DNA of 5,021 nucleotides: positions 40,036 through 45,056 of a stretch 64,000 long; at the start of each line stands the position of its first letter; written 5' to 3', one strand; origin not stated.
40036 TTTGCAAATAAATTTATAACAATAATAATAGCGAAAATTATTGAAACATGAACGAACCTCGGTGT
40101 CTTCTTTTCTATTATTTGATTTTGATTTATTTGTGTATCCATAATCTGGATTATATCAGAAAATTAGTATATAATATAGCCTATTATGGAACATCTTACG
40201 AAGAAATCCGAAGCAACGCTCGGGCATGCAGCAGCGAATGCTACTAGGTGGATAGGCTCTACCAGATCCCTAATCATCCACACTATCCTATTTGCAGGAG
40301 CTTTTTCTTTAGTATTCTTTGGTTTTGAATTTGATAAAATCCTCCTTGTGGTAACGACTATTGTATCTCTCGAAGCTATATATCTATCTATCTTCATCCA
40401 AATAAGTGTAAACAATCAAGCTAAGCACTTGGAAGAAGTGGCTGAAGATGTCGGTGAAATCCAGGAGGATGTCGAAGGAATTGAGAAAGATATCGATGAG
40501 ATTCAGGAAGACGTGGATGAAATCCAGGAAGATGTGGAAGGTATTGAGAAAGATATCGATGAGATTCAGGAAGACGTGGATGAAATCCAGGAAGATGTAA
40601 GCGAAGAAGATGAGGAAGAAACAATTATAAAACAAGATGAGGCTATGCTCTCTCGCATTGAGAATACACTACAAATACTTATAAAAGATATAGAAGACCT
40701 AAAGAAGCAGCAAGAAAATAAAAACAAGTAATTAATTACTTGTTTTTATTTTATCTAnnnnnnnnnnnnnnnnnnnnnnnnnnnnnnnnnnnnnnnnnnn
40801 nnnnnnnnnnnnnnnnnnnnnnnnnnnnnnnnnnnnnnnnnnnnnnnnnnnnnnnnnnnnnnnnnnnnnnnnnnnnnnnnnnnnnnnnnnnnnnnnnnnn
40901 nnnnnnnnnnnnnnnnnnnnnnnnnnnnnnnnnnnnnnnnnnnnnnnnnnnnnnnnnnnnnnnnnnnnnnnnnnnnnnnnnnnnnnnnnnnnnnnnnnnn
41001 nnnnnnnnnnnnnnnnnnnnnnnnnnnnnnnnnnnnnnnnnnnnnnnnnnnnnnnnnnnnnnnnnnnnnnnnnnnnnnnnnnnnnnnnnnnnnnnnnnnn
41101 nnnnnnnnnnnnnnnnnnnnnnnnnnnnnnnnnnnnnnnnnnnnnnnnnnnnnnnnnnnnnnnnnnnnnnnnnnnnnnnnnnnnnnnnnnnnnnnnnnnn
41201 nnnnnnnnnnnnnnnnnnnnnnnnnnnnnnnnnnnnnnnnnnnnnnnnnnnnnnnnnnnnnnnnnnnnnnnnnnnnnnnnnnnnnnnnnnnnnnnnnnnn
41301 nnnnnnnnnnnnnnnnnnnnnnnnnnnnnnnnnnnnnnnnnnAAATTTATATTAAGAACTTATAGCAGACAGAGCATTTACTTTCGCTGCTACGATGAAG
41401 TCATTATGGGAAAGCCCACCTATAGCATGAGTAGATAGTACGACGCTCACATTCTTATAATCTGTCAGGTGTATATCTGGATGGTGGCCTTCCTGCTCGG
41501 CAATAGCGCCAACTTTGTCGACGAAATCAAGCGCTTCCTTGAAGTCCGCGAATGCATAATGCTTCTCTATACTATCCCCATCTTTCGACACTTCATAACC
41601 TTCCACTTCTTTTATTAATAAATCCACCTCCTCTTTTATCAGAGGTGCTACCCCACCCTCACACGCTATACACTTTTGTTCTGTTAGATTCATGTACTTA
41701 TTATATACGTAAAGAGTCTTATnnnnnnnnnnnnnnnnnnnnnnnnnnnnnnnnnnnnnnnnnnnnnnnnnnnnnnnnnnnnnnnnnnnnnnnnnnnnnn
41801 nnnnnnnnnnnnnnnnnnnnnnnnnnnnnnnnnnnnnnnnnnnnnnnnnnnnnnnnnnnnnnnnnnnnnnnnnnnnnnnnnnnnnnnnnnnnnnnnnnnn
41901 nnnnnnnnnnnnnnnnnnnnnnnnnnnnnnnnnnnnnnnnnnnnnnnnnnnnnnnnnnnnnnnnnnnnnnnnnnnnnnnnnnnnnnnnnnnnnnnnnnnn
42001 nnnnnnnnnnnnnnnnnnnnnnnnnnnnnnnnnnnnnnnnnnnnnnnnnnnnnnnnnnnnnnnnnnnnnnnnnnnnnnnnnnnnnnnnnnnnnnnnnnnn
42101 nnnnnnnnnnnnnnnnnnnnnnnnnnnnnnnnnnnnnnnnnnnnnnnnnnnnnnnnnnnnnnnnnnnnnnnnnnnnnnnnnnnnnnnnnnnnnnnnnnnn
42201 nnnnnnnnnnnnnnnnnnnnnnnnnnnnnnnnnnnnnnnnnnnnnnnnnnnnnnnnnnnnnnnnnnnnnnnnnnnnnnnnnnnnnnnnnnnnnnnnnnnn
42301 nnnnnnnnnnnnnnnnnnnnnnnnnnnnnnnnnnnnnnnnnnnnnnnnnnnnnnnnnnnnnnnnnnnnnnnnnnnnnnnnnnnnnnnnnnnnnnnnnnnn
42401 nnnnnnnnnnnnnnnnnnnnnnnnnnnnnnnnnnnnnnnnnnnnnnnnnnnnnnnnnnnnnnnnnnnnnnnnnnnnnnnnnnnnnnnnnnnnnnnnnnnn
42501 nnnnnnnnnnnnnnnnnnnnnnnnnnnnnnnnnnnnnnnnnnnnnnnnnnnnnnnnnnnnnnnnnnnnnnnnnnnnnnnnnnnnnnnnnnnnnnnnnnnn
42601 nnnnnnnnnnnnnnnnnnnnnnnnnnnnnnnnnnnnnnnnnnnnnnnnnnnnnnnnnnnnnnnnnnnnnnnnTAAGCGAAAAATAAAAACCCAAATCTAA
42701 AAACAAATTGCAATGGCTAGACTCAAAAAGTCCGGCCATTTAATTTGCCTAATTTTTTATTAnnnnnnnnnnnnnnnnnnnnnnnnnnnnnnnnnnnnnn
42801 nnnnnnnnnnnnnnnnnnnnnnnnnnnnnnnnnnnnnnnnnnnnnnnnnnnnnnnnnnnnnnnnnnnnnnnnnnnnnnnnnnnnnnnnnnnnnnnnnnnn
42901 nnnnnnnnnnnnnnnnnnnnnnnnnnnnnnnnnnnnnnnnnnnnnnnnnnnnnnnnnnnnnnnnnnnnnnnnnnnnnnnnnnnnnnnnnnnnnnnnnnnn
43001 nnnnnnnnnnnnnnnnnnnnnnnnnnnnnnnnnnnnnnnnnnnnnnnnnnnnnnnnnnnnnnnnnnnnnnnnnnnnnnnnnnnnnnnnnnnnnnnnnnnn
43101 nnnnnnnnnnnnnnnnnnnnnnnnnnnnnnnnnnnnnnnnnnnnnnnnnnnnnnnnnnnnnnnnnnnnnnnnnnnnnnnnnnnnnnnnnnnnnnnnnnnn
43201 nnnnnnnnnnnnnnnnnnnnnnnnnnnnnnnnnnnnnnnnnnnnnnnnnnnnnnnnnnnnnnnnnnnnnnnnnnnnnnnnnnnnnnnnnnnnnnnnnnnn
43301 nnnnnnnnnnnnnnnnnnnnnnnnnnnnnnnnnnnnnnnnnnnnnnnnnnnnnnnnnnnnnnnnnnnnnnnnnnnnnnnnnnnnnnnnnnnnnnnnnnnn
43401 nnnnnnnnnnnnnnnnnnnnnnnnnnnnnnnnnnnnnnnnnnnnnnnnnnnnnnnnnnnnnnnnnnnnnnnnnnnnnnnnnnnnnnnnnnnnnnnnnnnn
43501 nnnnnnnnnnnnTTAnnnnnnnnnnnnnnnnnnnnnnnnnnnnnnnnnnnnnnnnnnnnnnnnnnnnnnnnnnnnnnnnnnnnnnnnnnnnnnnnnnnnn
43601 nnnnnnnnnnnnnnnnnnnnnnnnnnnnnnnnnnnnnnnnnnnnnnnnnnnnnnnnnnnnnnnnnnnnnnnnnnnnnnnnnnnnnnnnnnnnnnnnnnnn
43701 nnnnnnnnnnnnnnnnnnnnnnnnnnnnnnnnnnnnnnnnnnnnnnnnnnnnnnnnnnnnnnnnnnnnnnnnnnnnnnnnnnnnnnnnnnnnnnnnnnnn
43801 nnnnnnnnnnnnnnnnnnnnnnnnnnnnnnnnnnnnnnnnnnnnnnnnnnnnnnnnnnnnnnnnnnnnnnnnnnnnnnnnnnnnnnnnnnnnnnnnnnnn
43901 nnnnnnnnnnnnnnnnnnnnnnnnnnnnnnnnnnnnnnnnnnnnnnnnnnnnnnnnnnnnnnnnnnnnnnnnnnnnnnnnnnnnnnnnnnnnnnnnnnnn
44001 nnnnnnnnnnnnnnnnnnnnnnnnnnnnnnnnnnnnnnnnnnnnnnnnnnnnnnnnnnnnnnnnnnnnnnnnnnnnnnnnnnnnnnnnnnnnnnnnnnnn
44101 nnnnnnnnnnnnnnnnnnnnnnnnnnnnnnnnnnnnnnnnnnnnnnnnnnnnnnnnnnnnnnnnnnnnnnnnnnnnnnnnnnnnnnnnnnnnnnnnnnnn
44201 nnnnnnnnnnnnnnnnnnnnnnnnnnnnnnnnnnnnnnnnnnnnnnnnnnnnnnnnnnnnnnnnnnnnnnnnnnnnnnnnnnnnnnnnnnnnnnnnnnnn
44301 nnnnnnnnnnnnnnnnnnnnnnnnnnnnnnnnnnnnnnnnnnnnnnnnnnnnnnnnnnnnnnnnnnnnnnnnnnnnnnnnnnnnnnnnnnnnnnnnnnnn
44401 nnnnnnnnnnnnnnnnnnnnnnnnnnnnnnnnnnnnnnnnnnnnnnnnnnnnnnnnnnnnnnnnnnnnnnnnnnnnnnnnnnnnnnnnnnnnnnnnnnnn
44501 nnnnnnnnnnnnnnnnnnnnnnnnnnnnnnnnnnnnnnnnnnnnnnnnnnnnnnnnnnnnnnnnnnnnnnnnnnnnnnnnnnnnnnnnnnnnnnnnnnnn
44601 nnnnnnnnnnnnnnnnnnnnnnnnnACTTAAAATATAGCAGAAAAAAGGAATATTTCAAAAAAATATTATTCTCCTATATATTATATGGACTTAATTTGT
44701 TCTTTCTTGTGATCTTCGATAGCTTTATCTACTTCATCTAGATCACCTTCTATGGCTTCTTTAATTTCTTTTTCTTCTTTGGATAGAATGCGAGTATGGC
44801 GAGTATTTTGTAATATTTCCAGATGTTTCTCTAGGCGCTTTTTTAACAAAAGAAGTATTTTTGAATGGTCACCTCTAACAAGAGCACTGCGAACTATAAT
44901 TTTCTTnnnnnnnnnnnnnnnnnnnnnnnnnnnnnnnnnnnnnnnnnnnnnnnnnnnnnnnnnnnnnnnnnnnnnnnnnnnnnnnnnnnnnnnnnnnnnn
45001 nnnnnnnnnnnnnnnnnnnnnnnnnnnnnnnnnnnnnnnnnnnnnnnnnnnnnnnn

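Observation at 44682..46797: Tandem paralogous cohesin-like anchors of different architecture (219 aa versus 498 aa with cytoplasmic coiled-coil tail)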

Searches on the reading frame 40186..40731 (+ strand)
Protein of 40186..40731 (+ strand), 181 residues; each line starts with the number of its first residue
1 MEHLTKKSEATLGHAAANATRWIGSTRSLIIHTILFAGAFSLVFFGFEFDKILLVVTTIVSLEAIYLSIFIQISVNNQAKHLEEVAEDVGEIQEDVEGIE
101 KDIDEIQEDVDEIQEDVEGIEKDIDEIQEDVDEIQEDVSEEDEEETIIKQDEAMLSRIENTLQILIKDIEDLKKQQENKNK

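Call 71: search_protein_families(library=pfam, proteins=[window:40186-40731:+], max_evalue=0.001)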
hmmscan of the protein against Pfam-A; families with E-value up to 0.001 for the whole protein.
window:40186-40731:+ (181 aa): 10 families
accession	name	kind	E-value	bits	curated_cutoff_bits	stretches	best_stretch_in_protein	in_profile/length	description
PF06103.16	DUF948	-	8.5e-07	29.5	37.2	1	59-140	5-86/89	Bacterial protein of unknown function (DUF948)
PF06009.19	Laminin_II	-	2.3e-06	28.1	33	1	96-180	5-86/138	Laminin Domain II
PF05055.17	DUF677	-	8.6e-06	25.3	29.1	1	30-180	181-322/336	Protein of unknown function (DUF677)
PF06210.16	DUF1003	-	2.3e-05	25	27.4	1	24-118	2-97/103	Protein of unknown function (DUF1003)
PF04728.18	LPP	-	4.6e-05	24.1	29.1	0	82-116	2-36/53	Lipoprotein leucine-zipper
PF07889.17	DUF1664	-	5e-05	23.8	34.6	1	75-129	68-122/124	Protein of unknown function (DUF1664)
PF10779.14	XhlA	-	0.00012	22.6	34.7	1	91-137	1-47/67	Haemolysin XhlA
PF06419.17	COG6_N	-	0.00016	22.2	27.4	1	84-170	23-109/114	Conserved oligomeric complex COG6, N-terminal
PF18186.6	SLATT_4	-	0.00036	20.7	27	1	27-129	36-136/165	SMODS and SLOG-associating 2TM effector domain family 4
PF14584.11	DUF4446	-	0.00095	19.6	27.4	1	60-134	5-78/150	Protein of unknown function (DUF4446)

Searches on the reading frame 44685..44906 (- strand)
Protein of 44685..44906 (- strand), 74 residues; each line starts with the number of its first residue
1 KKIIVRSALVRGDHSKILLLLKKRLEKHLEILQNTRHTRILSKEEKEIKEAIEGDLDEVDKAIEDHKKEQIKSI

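Call 39: search_protein_families(library=pfam, alignment_id=A3, max_evalue=1)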
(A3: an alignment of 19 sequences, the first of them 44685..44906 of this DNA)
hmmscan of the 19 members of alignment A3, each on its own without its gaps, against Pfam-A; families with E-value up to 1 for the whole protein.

A. member 1, window:44685-44906:- (74 aa): 1 family
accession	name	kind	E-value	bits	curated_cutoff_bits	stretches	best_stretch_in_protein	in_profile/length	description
PF05378.19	Hydant_A_N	-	0.097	12.8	25.2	1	8-73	70-142/176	Hydantoinase/oxoprolinase N-terminal region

B. families by the number of members that match (of 19 scanned): 22 families
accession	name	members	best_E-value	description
PF13864.11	Enkurin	5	0.025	Calmodulin-binding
PF24778.1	Ig-CFAP74_3rd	3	0.023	CFAP74 third Ig-like domain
PF09439.16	SRPRB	3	0.086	Signal recognition particle receptor beta subunit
PF09208.16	Endonuc-MspI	2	0.0091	Restriction endonuclease MspI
PF05282.17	AAR2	2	0.021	AAR2 C-terminal repeat region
PF04781.17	DUF627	2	0.059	Protein of unknown function (DUF627)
PF20420.3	DUF6702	2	0.076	Domain of unknown function (DUF6702)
PF10551.15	MULE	2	0.09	MULE transposase domain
PF15466.11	DUF4635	2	0.17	Domain of unknown function (DUF4635)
PF25340.1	BCD_RFX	1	0.0013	RFX BCD domain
PF14662.11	KASH_CCD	1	0.011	Coiled-coil region of CCDC155 or KASH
PF19964.5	EAD11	1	0.012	Effector-associated domain 11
PF14938.12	SNAP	1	0.028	Soluble NSF attachment protein, SNAP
PF14726.11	RTTN_N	1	0.048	Rotatin, an armadillo repeat protein, centriole functioning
PF09429.15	Wbp11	1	0.091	WW domain binding protein 11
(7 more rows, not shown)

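Call 44: search_protein_representatives(alignment_id=A3)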
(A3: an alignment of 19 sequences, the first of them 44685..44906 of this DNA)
Query: 19 sequences, 69 profile positions. Proteins with E-value up to 0.001 (for the whole library): 132; up to 1e-10: 29; up to 1e-30: 0. The best 132 are listed.
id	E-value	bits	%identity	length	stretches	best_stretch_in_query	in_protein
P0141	3.2e-26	106.8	-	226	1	1-68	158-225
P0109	1.6e-24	101.3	-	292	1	1-68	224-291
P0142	8.5e-24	99.0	-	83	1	3-68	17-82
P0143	1.1e-23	98.6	-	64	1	7-67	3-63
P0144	1.6e-22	94.9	-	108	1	5-67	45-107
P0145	2.7e-22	94.1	-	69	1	4-66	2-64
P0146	5.0e-22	93.3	-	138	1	4-67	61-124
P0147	1.7e-21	91.6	-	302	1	3-63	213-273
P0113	4.4e-21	90.3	-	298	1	2-67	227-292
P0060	9.3e-21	89.2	-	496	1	1-66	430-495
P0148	1.9e-20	88.3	-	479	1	2-66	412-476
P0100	2.9e-20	87.6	-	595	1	2-68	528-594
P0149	3.5e-19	84.2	-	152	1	6-67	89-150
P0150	1.3e-18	82.4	-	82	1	2-67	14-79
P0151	1.4e-18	82.3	-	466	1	1-64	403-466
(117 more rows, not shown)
